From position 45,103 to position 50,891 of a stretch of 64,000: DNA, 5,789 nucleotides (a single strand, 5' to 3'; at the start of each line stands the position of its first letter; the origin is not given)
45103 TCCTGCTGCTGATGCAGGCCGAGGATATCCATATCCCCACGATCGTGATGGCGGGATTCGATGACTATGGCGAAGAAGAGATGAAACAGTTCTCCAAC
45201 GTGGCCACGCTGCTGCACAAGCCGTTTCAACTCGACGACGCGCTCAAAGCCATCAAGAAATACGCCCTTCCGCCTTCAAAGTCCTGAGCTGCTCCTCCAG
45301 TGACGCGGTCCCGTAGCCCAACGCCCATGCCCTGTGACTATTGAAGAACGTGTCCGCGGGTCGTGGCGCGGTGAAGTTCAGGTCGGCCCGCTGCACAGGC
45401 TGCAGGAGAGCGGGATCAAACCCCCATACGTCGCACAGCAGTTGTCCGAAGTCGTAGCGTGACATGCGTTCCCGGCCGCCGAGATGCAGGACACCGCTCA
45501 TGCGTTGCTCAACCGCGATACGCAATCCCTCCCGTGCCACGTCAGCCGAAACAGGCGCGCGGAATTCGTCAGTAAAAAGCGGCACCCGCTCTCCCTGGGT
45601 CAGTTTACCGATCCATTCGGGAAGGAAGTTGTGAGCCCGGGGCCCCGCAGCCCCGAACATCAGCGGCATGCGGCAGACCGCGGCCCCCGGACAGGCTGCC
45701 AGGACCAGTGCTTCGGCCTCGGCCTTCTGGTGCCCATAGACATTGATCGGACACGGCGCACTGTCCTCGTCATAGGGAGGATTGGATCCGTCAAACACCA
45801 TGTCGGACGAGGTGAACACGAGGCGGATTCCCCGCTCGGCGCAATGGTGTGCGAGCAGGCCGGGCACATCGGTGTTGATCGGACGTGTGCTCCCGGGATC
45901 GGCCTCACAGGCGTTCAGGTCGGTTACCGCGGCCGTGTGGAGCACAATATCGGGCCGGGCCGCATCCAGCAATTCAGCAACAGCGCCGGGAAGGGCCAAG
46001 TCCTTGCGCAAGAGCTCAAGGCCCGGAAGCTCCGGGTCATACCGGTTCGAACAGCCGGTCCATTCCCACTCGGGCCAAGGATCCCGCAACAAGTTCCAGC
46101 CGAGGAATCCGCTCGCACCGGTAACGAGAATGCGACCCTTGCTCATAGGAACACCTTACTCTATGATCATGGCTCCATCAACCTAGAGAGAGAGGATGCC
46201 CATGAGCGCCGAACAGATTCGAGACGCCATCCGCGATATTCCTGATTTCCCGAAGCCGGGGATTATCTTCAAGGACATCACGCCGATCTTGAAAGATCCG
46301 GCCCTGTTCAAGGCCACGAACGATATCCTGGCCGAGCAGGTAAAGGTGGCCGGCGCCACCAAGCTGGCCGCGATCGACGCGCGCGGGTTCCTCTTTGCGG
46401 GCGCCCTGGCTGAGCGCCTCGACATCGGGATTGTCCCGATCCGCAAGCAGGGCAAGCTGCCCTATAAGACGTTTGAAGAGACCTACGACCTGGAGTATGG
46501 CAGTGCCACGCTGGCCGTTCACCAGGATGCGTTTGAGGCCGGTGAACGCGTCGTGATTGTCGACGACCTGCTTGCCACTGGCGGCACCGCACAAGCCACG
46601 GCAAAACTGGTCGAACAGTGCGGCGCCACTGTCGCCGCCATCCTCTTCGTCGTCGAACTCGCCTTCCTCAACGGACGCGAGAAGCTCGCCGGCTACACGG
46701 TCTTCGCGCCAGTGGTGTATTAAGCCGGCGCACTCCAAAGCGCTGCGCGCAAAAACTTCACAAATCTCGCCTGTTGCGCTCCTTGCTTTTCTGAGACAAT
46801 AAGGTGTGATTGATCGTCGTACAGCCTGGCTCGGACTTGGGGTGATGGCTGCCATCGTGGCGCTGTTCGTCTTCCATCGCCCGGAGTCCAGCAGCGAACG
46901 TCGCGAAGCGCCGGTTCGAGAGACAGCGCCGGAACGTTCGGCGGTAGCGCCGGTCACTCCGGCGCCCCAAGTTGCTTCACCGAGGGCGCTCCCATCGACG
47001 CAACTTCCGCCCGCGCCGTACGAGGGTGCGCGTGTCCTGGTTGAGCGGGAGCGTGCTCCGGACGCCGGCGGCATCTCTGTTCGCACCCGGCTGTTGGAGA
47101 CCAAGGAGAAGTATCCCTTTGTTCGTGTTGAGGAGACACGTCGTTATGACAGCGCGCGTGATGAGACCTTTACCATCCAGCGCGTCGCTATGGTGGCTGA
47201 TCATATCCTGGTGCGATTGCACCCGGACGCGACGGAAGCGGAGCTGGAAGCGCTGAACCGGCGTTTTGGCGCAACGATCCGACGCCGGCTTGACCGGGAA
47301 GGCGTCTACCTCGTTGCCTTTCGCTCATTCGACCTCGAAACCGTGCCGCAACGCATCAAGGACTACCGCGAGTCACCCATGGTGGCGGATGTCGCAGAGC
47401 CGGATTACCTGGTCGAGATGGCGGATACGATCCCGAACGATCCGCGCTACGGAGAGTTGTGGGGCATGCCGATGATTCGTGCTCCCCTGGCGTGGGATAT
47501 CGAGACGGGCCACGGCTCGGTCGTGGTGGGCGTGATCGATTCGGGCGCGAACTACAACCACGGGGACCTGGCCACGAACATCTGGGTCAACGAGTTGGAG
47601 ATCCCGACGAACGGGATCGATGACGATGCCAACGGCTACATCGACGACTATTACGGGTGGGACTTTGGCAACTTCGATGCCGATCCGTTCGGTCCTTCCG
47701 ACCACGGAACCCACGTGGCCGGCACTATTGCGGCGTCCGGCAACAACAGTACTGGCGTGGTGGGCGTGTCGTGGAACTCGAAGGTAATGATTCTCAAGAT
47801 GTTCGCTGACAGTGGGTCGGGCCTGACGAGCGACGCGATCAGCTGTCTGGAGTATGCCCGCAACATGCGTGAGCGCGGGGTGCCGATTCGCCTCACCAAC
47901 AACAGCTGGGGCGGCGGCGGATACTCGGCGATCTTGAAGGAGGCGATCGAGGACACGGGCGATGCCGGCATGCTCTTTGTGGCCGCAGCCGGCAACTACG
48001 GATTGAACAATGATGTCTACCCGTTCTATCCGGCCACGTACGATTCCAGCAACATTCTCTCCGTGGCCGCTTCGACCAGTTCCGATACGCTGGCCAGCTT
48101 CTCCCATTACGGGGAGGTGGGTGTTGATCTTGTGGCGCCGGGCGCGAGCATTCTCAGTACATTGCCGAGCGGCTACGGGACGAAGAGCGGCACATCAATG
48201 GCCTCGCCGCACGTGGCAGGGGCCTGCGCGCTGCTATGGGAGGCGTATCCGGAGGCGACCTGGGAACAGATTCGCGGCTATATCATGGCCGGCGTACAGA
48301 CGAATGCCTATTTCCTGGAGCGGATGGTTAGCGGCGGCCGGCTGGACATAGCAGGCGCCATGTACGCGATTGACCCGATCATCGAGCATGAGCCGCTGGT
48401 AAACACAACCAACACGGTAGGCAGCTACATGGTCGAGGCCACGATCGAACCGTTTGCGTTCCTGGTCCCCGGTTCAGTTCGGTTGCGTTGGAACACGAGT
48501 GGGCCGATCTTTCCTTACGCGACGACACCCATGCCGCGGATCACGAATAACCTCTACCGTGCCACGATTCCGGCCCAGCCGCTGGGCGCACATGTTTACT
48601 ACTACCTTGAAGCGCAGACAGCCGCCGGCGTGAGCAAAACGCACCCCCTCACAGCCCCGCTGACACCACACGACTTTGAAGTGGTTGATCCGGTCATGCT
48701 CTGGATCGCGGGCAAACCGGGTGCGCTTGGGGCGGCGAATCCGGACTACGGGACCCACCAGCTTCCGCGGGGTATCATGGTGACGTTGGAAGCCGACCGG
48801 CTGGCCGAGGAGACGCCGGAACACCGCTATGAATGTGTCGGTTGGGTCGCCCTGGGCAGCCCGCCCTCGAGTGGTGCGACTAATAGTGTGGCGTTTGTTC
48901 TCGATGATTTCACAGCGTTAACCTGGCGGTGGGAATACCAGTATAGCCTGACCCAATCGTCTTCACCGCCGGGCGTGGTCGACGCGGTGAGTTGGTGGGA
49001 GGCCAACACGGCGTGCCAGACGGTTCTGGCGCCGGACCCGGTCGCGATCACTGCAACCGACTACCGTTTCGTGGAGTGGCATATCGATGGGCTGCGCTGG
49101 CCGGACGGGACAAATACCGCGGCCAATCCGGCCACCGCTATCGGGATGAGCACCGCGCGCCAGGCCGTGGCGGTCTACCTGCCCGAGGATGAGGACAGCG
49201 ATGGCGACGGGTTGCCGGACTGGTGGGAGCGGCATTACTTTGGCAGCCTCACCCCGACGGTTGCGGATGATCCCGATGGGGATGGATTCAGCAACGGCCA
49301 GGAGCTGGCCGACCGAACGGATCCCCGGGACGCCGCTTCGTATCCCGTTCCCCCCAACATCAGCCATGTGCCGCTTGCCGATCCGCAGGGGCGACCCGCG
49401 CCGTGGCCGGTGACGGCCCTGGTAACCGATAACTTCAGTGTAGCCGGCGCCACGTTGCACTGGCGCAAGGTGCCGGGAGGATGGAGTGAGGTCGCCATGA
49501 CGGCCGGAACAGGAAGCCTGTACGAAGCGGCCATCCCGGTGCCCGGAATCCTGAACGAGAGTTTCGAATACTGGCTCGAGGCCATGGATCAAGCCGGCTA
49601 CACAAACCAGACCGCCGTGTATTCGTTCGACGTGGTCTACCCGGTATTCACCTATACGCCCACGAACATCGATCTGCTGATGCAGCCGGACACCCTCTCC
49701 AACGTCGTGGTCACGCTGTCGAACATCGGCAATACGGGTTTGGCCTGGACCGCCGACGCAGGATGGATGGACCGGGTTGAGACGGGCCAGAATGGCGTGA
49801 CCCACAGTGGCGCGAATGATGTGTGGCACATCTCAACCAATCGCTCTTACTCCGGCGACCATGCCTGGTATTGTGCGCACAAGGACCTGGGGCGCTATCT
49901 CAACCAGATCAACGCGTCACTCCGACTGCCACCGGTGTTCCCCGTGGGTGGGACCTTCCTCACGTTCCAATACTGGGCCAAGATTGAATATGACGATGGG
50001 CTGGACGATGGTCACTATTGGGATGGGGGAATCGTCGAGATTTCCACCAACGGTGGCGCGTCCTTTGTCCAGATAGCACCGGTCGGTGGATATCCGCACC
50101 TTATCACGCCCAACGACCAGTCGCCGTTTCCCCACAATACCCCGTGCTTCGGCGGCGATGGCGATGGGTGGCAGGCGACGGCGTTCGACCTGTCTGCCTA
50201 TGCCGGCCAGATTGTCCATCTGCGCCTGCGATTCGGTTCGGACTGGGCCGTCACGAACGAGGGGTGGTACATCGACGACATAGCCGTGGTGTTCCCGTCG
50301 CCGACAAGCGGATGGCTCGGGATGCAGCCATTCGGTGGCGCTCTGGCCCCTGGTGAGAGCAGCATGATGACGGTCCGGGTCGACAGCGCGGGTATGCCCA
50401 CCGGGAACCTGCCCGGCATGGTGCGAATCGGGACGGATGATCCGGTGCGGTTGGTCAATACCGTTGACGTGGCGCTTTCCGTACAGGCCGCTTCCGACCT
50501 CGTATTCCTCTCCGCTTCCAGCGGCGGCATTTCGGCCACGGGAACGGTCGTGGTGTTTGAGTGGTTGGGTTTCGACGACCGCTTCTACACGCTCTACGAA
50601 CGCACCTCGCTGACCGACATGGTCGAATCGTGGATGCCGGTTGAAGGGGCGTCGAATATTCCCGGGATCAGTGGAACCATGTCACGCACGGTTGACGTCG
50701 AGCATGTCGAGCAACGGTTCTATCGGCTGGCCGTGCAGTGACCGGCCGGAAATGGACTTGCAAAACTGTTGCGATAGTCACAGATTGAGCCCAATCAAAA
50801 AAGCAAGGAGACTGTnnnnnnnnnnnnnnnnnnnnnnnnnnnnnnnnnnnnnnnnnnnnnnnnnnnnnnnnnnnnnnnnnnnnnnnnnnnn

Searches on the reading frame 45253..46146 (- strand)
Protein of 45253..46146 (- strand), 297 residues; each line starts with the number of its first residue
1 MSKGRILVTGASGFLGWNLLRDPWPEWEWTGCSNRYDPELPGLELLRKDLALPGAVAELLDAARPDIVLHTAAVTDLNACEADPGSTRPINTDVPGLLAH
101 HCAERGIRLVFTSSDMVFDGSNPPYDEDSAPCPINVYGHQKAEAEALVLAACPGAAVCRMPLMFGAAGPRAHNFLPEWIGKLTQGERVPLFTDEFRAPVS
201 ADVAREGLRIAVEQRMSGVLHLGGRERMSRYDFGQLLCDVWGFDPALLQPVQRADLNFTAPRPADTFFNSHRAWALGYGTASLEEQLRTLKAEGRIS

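Call 38: search_protein_families(library=pfam, proteins=[window:45253-46146:-])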
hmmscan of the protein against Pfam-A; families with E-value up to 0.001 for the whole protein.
window:45253-46146:- (297 aa): 4 families
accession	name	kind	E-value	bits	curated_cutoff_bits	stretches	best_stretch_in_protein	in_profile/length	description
PF04321.23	RmlD_sub_bind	-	1.4e-52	179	27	1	5-276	2-266/287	RmlD substrate binding domain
PF01370.27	Epimerase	-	3.3e-22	79.5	20.9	1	6-193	1-204/240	NAD dependent epimerase/dehydratase family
PF01073.25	3Beta_HSD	-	1.2e-05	24.9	22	1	66-151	68-160/280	3-beta hydroxysteroid dehydrogenase/isomerase family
PF16363.11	GDP_Man_Dehyd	-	4.2e-05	23.6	27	1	42-150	53-166/332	GDP-mannose 4,6 dehydratase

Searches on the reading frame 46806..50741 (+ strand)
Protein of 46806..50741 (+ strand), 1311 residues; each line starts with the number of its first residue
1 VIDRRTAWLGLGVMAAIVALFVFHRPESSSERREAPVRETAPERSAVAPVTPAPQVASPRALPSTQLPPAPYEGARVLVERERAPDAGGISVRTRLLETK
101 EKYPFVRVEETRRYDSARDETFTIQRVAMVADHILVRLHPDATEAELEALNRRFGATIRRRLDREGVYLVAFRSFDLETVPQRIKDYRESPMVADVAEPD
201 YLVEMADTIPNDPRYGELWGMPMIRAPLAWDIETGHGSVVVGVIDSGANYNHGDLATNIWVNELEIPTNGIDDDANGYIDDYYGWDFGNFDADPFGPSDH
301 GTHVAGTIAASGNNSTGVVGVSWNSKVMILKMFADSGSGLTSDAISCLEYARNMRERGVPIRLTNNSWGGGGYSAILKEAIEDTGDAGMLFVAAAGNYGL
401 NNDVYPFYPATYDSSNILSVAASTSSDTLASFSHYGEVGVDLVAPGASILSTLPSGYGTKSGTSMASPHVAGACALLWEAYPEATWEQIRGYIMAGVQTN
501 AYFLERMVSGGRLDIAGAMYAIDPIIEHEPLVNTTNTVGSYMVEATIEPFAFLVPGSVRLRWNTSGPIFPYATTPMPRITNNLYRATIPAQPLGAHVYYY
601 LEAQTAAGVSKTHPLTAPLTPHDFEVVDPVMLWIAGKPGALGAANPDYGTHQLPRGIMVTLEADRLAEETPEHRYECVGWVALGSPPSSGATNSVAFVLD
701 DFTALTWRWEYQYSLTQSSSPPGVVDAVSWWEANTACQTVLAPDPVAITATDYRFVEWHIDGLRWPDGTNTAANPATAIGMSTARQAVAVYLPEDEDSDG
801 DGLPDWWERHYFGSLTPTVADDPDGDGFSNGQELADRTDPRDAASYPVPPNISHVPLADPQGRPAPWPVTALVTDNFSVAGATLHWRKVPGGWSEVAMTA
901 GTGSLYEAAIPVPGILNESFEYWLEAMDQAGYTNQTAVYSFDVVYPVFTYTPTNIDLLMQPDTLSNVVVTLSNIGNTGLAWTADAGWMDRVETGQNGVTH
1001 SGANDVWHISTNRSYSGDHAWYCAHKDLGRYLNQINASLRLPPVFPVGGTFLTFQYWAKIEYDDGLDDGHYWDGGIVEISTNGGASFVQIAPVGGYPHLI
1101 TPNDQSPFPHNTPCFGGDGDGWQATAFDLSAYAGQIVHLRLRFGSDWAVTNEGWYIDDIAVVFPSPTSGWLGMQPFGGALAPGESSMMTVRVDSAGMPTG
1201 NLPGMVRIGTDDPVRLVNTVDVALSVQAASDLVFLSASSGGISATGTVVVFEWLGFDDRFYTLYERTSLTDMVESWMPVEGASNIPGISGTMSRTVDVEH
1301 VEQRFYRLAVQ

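Call 39: search_protein_families(library=pfam, proteins=[window:46806-50741:+])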
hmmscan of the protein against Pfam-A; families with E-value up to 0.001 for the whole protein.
window:46806-50741:+ (1311 aa): 4 families
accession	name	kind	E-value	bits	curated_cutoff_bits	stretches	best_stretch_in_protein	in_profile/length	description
PF00082.27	Peptidase_S8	-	1.2e-53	182.8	21.8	1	238-496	3-272/288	Subtilase family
PF20773.4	InhA-like_MAM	-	1.3e-09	38.3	26.9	1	1058-1161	65-162/191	Immune inhibitor A-like, MAM domain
PF18884.5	TSP3_bac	-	3e-07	30.6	25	1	822-842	1-21/22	Bacterial TSP3 repeat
PF22148.1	Fervidolysin_NPro-like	-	0.00079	20.2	21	0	125-194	11-76/81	Fervidolysin N-terminal prodomain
